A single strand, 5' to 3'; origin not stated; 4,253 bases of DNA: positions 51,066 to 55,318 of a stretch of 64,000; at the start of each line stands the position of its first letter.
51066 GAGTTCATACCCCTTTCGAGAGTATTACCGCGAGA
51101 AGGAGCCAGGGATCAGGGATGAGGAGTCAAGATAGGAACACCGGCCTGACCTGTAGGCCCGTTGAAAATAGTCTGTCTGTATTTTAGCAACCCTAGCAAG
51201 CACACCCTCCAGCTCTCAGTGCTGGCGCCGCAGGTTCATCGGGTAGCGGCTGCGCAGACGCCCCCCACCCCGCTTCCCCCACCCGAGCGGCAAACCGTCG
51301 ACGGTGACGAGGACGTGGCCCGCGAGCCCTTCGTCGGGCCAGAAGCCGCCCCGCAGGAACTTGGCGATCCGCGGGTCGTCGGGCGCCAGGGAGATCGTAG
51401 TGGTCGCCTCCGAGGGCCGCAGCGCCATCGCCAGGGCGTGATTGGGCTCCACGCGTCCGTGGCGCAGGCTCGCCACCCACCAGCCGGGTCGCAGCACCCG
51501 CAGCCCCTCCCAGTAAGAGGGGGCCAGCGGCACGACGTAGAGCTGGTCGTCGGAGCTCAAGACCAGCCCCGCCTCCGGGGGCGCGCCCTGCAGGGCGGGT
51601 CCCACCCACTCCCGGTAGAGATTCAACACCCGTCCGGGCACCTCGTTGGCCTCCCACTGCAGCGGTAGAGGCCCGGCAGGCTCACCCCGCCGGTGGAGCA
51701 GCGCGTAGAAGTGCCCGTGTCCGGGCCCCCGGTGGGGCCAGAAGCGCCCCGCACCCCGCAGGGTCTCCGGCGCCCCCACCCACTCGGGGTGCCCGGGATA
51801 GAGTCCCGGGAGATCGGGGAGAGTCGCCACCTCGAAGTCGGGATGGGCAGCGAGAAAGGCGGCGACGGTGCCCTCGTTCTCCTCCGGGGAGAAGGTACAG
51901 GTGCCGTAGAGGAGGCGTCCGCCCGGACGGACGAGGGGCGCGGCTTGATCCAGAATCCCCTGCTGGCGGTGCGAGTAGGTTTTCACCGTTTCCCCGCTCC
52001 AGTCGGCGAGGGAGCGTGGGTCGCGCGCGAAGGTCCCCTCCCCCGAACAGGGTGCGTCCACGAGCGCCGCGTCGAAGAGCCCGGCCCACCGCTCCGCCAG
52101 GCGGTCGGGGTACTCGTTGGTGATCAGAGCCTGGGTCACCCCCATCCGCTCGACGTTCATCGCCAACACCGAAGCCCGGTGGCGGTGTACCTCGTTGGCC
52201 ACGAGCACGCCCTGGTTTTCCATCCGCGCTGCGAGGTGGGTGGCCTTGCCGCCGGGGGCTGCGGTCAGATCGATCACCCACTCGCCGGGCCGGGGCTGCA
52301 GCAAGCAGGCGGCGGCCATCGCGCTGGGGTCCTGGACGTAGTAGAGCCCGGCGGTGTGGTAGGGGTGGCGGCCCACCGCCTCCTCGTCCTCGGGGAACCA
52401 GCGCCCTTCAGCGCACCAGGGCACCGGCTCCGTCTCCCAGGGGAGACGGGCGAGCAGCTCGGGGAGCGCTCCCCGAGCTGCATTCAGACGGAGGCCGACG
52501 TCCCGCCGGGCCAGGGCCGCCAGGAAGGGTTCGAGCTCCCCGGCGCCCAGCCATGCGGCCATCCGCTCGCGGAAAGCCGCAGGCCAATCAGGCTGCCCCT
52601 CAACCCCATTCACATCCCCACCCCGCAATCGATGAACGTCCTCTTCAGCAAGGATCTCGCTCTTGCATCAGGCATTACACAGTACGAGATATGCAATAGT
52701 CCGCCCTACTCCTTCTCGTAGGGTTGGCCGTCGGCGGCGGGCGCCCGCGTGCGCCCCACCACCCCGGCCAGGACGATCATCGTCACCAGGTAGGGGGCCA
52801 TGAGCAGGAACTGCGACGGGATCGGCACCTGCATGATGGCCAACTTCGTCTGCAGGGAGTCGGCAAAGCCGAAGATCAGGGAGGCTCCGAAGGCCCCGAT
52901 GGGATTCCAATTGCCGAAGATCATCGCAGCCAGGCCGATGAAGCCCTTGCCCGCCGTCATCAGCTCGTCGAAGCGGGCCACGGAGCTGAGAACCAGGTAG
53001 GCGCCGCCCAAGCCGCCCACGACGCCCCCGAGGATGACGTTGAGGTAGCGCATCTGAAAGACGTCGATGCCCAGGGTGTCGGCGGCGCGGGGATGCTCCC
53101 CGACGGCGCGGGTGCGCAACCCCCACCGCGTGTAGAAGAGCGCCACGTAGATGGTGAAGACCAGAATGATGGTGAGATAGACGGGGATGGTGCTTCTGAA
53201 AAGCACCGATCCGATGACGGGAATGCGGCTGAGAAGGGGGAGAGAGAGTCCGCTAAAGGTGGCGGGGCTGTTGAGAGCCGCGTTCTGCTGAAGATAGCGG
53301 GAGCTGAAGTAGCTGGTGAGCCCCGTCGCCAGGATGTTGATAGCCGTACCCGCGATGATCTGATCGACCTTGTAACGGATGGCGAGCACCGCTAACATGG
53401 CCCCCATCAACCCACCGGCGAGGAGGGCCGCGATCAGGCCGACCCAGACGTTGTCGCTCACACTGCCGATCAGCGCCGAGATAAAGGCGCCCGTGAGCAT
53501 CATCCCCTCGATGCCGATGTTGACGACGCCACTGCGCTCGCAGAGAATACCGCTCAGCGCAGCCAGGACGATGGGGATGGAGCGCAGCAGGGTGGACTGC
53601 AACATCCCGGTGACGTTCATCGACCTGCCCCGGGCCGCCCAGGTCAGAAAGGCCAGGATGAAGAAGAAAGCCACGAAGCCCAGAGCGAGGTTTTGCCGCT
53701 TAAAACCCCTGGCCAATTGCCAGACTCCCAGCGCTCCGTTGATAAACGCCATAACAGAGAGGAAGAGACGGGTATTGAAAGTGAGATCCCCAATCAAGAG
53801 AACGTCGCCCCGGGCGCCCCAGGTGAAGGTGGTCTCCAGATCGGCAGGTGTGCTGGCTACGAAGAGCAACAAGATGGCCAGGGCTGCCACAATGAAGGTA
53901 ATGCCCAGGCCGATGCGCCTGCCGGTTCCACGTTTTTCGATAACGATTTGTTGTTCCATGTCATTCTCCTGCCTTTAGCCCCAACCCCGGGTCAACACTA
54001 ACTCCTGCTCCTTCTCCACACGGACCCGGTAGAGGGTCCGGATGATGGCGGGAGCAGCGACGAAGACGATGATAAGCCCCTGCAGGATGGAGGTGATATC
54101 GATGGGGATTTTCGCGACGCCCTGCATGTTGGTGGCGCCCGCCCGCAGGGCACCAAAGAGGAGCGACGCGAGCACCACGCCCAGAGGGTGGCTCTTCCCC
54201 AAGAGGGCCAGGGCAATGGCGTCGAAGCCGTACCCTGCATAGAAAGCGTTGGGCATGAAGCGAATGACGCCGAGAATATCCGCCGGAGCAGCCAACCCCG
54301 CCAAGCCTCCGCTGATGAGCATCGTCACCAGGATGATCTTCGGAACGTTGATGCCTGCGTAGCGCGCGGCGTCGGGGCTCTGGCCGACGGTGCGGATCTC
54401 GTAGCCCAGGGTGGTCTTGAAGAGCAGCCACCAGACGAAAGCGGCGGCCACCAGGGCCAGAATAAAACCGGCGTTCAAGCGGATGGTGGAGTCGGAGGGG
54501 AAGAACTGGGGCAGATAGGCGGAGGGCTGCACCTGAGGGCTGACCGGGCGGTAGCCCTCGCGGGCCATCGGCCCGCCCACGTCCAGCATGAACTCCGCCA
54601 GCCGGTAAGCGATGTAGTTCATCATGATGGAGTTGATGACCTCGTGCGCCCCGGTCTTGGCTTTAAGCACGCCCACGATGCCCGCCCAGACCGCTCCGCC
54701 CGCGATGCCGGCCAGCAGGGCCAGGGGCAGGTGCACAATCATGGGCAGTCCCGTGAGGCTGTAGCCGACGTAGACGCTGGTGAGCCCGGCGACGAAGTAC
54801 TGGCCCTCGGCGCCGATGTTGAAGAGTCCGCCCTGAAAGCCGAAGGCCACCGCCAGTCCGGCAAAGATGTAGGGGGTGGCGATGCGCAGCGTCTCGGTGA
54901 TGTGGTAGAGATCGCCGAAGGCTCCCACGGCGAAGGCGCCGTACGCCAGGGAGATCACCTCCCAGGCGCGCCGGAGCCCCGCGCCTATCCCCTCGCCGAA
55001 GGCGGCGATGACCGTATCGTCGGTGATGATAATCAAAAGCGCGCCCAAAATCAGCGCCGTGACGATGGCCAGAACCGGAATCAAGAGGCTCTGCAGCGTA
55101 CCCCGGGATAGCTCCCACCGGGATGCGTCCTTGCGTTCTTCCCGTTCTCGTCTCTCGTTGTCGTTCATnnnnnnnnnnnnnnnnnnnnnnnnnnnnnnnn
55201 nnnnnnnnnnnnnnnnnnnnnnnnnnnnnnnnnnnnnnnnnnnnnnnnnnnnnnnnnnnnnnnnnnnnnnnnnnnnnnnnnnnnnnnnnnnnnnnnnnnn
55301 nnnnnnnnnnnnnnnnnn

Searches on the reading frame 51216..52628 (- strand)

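Call 52: search_protein_families(library=pfam, proteins=[window:51216-52628:-])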
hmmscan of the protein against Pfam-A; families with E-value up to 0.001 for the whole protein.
window:51216-52628:- (470 aa): 4 families
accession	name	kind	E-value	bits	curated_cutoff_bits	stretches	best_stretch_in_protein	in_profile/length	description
PF01189.24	Methyltr_RsmB-F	-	1.9e-46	158.7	27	1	108-311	2-198/199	16S rRNA methyltransferase RsmB/F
PF17125.10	Methyltr_RsmF_N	-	9.6e-22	77.7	34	1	16-101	2-86/86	N-terminal domain of 16S rRNA methyltransferase RsmF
PF17126.11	RsmF_methylt_CI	-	3.8e-14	52.9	27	1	354-403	12-61/61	RsmF rRNA methyltransferase first C-terminal domain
PF13636.12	Methyltranf_PUA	-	1.1e-11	45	27.6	1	423-468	3-49/49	RNA-binding PUA-like domain of methyltransferase RsmF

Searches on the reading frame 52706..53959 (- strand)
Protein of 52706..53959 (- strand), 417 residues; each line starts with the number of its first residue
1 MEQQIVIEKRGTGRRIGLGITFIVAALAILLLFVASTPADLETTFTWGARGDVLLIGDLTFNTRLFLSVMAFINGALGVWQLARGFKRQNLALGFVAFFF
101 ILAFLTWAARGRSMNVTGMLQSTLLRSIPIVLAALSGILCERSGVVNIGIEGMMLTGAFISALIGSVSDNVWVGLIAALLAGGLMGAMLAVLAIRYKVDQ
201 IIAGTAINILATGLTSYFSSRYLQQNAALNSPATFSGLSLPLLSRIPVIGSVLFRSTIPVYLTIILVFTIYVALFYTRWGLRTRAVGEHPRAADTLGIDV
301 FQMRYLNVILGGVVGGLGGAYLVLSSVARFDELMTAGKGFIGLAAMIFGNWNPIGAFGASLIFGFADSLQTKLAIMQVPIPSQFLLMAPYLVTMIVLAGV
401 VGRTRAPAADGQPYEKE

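Call 52: search_protein_families(library=pfam, proteins=[window:52706-53959:-])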
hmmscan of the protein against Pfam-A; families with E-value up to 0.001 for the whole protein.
window:52706-53959:- (417 aa): 1 family
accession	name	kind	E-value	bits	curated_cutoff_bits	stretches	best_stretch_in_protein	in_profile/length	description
PF02653.21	BPD_transp_2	-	9.7e-44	149.9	26.8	1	121-385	3-260/269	Branched-chain amino acid transport system / permease component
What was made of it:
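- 52706..53959 (-): Permease 2 (BPD_transp_2, 417 aa). Call 52.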

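Call 69: search_protein_families(library=ncbifam, proteins=[window:52706-53959:-])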
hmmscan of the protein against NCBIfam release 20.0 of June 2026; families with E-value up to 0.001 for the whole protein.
window:52706-53959:- (417 aa): 6 families
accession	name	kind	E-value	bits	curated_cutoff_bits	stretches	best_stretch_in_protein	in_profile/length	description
NF047928.1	ABC_B6_perm_1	equivalog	2e-54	184.8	465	1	116-416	10-308/311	putative B6 ABC transporter permease subunit 1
NF047929.1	ABC_B6_perm_2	equivalog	6.7e-12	45.2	400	1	116-391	42-317/337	putative B6 ABC transporter permease subunit 2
NF008441.0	PRK11285.1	equivalog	1.2e-09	37.8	378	1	84-332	25-253/333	L-arabinose ABC transporter permease AraH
TIGR03409.1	urea_trans_UrtB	equivalog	9.3e-08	32.1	250.3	1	125-323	10-211/291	urea ABC transporter permease subunit UrtB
TIGR03622.1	urea_t_UrtB_arc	equivalog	1.1e-05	24.9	374.25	1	130-323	14-202/284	urea ABC transporter, permease protein UrtB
NF008630.0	PRK11618.1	equivalog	0.00015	21.1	363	1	88-349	4-255/331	galactofuranose ABC transporter, permease protein YjfF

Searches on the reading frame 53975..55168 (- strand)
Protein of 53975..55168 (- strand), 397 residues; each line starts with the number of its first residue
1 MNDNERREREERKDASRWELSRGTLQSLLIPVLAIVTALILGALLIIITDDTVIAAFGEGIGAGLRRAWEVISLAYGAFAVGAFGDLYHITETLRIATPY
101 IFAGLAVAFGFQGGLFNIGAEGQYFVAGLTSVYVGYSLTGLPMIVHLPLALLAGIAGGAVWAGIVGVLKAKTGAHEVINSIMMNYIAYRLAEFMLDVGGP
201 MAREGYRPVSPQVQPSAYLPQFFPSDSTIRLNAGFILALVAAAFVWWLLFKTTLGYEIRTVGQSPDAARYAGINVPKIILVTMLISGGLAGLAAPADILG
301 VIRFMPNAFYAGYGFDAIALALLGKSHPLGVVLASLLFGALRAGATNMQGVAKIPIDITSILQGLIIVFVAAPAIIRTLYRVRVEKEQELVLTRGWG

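Call 4: search_protein_families(library=pfam, proteins=[window:53975-55168:-])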
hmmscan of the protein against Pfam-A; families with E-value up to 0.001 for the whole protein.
window:53975-55168:- (397 aa): 1 family
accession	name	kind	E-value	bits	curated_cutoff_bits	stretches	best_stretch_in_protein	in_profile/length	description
PF02653.21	BPD_transp_2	-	3.5e-46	158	26.8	1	91-370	3-268/269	Branched-chain amino acid transport system / permease component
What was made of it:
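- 53975..55168 (-): Permease 1 (BPD_transp_2, 397 aa). Call 4.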

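Call 69: search_protein_families(library=ncbifam, proteins=[window:53975-55168:-])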
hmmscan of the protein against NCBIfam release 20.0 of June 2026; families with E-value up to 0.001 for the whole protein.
window:53975-55168:- (397 aa): 8 families
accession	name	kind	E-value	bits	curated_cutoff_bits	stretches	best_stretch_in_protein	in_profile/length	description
NF047929.1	ABC_B6_perm_2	equivalog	2.8e-37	128.6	400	1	89-376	45-328/337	putative B6 ABC transporter permease subunit 2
NF047928.1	ABC_B6_perm_1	equivalog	7.2e-15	54.9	465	1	94-369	18-287/311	putative B6 ABC transporter permease subunit 1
NF007014.0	PRK09478.1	equivalog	1.4e-09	37.7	386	1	146-372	104-326/336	galactose/methyl galactoside ABC transporter permease MglC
NF007252.0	PRK09699.1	equivalog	1.5e-07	31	396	1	151-373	109-321/326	D-allose ABC transporter permease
NF007067.0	PRK09512.1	equivalog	1.6e-07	30.8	398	1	142-347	96-289/321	ribose ABC transporter permease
TIGR03409.1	urea_trans_UrtB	equivalog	6.3e-07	29.3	250.3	1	103-344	19-256/291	urea ABC transporter permease subunit UrtB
NF041862.1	YtfT_transport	equivalog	1.5e-05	24.3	535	1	224-329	171-276/339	galactofuranose ABC transporter, ATP-binding protein YtfT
NF011612.1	PRK15038.1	equivalog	0.00019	20.7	500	1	127-370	66-301/322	autoinducer 2 ABC transporter permease LsrD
